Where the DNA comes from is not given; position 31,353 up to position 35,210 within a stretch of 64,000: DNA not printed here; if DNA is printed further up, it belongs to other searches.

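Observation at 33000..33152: Two tandem in-frame family-C units inside the ftsK linker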

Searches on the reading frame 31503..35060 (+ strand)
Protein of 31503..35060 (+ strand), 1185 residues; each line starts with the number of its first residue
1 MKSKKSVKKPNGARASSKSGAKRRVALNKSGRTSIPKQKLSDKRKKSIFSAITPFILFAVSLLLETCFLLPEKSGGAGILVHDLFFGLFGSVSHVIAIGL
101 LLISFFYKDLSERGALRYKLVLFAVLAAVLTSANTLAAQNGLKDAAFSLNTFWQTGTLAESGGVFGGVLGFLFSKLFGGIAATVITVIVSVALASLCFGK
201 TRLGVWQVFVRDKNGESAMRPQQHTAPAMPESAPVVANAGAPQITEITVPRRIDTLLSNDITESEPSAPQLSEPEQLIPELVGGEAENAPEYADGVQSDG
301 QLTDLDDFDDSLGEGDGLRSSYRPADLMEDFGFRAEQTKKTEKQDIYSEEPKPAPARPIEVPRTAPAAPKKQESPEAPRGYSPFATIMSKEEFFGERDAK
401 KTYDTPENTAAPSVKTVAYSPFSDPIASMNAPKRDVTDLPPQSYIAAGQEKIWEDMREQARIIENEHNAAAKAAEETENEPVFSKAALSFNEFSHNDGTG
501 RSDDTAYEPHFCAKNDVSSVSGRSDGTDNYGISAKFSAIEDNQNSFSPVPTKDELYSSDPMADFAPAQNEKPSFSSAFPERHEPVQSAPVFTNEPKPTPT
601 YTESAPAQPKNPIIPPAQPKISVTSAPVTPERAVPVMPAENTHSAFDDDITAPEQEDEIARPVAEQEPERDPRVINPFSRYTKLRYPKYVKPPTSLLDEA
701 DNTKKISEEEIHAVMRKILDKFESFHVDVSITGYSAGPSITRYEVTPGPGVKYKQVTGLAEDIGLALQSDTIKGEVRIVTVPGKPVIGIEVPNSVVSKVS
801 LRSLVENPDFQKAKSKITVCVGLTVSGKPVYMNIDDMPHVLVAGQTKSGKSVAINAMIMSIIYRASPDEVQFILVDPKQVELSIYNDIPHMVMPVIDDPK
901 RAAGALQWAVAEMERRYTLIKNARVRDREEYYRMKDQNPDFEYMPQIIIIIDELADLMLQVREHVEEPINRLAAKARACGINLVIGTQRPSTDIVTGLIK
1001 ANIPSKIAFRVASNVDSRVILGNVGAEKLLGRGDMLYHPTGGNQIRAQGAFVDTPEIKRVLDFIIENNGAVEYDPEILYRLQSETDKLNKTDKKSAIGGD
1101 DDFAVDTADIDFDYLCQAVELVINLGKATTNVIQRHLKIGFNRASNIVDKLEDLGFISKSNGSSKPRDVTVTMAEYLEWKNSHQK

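Call 19: find_homologous_proteins(query=window:31503-35060:+)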
Query window:31503-35060:+ (1185 aa): 92 proteins with E <= 0.001 among 8000 candidates.
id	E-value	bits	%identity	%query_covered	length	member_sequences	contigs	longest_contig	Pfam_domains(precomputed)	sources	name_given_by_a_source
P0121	0.0e+0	2519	96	100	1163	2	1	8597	PF17854.7,PF01580.25,PF09397.17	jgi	-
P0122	0.0e+0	2216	85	100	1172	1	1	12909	PF17854.7,PF01580.25,PF09397.17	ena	-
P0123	0.0e+0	1747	69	100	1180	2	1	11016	PF17854.7,PF01580.25,PF09397.17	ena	-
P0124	0.0e+0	1668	68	96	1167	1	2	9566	PF17854.7,PF13491.12,PF01580.25,PF09397.17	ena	-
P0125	0.0e+0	1452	87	46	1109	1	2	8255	PF17854.7,PF01580.25,PF09397.17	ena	-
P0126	0.0e+0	1259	56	96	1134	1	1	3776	PF17854.7,PF01580.25,PF09397.17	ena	-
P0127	0.0e+0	1140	71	50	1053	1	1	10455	PF17854.7,PF01580.25,PF09397.17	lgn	-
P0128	0.0e+0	1119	50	99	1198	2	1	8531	PF17854.7,PF01580.25,PF09397.17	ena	-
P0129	0.0e+0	1101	51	98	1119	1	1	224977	PF17854.7,PF01580.25,PF09397.17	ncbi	-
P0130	0.0e+0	1064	47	100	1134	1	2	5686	PF17854.7,PF01580.25,PF09397.17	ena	-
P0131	9.9e-252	857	59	49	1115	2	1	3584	PF17854.7,PF13491.12,PF01580.25,PF09397.17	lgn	-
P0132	2.0e-228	779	63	42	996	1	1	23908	PF17854.7,PF13491.12,PF01580.25,PF09397.17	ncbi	-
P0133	1.3e-146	508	40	61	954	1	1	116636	PF17854.7,PF13491.12,PF01580.25,PF09397.17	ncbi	-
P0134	6.3e-145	503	48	41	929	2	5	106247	PF17854.7,PF13491.12,PF01580.25,PF09397.17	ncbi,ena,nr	ncbi:MAG: DNA translocase FtsK [Clostridia bacterium]|nr:DNA translocase FtsK [Clostridia bacterium]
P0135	3.7e-139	484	46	42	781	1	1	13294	PF17854.7,PF13491.12,PF01580.25,PF09397.17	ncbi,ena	-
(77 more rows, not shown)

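Call 24: find_encoding_contigs(protein=P0121, flank=10000, max_places=4)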
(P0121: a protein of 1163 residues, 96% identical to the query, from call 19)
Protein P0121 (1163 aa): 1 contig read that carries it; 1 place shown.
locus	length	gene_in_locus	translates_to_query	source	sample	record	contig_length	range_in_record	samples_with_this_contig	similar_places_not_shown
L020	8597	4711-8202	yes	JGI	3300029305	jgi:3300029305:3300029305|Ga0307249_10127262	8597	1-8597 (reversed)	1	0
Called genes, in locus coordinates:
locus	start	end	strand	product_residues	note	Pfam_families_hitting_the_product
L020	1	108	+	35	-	?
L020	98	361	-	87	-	PF00312:Ribosomal_S15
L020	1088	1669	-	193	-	-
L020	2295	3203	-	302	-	PF02645:DegV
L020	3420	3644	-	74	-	-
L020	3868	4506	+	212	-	PF01381:HTH_3, PF12844:HTH_19 (faint), PF13560:HTH_31 (weak)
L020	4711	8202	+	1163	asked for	PF17854:FtsK_alpha, PF01580:FtsK_SpoIIIE, PF09397:FtsK_gamma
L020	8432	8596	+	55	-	?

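Call 40: find_encoding_contigs(protein=P0122, flank=10000, max_places=3)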
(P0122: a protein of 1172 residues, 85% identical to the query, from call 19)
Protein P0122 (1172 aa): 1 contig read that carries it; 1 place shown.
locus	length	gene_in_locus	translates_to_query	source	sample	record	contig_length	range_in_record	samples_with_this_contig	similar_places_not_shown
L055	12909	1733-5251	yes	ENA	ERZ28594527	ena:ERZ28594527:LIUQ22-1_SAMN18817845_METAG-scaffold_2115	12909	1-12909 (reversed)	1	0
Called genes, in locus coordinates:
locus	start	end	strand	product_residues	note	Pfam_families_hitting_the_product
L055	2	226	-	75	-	?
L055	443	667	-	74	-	-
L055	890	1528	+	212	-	PF01381:HTH_3, PF12844:HTH_19 (faint), PF13560:HTH_31 (weak)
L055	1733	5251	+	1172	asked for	PF17854:FtsK_alpha, PF01580:FtsK_SpoIIIE, PF09397:FtsK_gamma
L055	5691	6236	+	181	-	PF01965:DJ-1_PfpI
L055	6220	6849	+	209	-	PF01812:5-FTHF_cyc-lig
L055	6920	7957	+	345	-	PF02618:YceG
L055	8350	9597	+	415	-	PF01136:Peptidase_U32, PF16325:Peptidase_U32_C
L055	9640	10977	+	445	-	PF00171:Aldedh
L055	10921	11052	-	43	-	-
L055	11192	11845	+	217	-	PF00849:PseudoU_synth_2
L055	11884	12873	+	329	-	PF02729:OTCace_N, PF00185:OTCace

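Call 41: find_encoding_contigs(protein=P0123, flank=10000, max_places=3)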
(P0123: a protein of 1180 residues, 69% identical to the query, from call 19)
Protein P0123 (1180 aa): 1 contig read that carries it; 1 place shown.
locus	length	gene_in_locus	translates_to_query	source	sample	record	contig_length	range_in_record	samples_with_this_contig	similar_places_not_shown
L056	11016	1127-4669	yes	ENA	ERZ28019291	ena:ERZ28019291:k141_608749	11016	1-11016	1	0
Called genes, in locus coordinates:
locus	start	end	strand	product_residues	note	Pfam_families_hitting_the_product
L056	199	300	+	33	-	-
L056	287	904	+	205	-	PF01381:HTH_3, PF12844:HTH_19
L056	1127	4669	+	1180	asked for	PF17854:FtsK_alpha, PF01580:FtsK_SpoIIIE, PF09397:FtsK_gamma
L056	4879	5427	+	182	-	PF01965:DJ-1_PfpI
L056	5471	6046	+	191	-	PF01812:5-FTHF_cyc-lig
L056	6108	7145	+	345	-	PF02618:YceG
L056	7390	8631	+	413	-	PF01136:Peptidase_U32, PF16325:Peptidase_U32_C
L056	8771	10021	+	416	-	PF00171:Aldedh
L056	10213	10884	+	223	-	PF00849:PseudoU_synth_2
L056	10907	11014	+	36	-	?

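Call 74: find_encoding_contigs(protein=window:31503-35060:+, flank=10000, max_places=6)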
Protein window:31503-35060:+ (1185 aa): 8 contigs read that carry it; 4 places shown.
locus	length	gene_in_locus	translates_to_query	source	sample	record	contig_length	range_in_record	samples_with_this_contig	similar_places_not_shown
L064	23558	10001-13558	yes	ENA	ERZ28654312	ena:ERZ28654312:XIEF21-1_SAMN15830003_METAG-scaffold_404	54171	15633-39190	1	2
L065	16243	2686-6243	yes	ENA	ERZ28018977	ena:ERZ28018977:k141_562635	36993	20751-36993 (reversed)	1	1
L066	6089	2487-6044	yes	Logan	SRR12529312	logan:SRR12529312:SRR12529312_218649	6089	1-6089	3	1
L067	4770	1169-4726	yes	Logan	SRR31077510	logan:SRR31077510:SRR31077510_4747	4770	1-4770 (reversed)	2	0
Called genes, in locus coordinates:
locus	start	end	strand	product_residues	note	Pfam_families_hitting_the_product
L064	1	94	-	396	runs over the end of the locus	PF00155:Aminotran_1_2, PF01041:DegT_DnrJ_EryC1 (weak), PF01212:Beta_elim_lyase (weak), PF12897:Asp_aminotransf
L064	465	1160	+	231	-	-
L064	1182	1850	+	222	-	-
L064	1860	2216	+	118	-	PF10825:DUF2752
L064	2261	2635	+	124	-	PF13240:Zn_Ribbon_1 (weak), PF05154:TM2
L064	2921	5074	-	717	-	PF01138:RNase_PH, PF03725:RNase_PH_C, PF03726:PNPase, PF01138:RNase_PH, PF00013:KH_1, PF00575:S1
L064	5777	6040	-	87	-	PF00312:Ribosomal_S15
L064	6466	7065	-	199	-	-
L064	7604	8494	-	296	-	PF02645:DegV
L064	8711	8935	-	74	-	-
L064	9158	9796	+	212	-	PF01381:HTH_3, PF12844:HTH_19 (faint), PF13560:HTH_31 (weak)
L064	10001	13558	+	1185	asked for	PF17854:FtsK_alpha, PF01580:FtsK_SpoIIIE, PF09397:FtsK_gamma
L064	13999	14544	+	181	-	PF01965:DJ-1_PfpI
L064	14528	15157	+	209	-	PF01812:5-FTHF_cyc-lig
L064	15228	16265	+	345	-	PF02618:YceG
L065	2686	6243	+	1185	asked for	PF17854:FtsK_alpha, PF01580:FtsK_SpoIIIE, PF09397:FtsK_gamma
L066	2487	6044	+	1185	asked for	PF17854:FtsK_alpha, PF01580:FtsK_SpoIIIE, PF09397:FtsK_gamma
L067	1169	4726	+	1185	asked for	PF17854:FtsK_alpha, PF01580:FtsK_SpoIIIE, PF09397:FtsK_gamma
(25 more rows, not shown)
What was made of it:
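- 31503..35060 (+): ftsK (1185 aa), the host gene. The units lie in its Pro/Ala/Glu/Ser-rich linker. The identical protein on 8 contigs is annotated FtsK_alpha, FtsK_SpoIIIE and FtsK_gamma (call 74).
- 33000..33065 (+): U1, a 66-nt unit (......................). It is specific to this strain. Present in 8 independent contigs (call 74).
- The U1+U2 allele is found in 8 contigs from different assemblies (call 74). The identical 1185-aa FtsK is encoded on 8 contigs from different samples and assemblers (call 74).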

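Call 75: find_encoding_contigs(protein=P0124, flank=10000, max_places=2)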
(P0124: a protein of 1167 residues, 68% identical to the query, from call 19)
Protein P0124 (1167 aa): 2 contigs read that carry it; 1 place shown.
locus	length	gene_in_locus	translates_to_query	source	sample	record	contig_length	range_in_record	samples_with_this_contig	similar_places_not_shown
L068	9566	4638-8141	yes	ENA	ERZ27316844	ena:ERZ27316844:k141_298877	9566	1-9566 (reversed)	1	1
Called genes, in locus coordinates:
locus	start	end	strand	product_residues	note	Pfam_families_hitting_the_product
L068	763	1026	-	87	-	PF00312:Ribosomal_S15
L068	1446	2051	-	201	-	-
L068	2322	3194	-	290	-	PF02645:DegV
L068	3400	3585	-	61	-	-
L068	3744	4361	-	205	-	PF01381:HTH_3, PF12844:HTH_19 (weak)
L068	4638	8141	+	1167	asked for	PF13491:FtsK_4TM (weak), PF17854:FtsK_alpha, PF01580:FtsK_SpoIIIE, PF09397:FtsK_gamma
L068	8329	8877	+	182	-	PF01965:DJ-1_PfpI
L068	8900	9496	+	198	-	PF01812:5-FTHF_cyc-lig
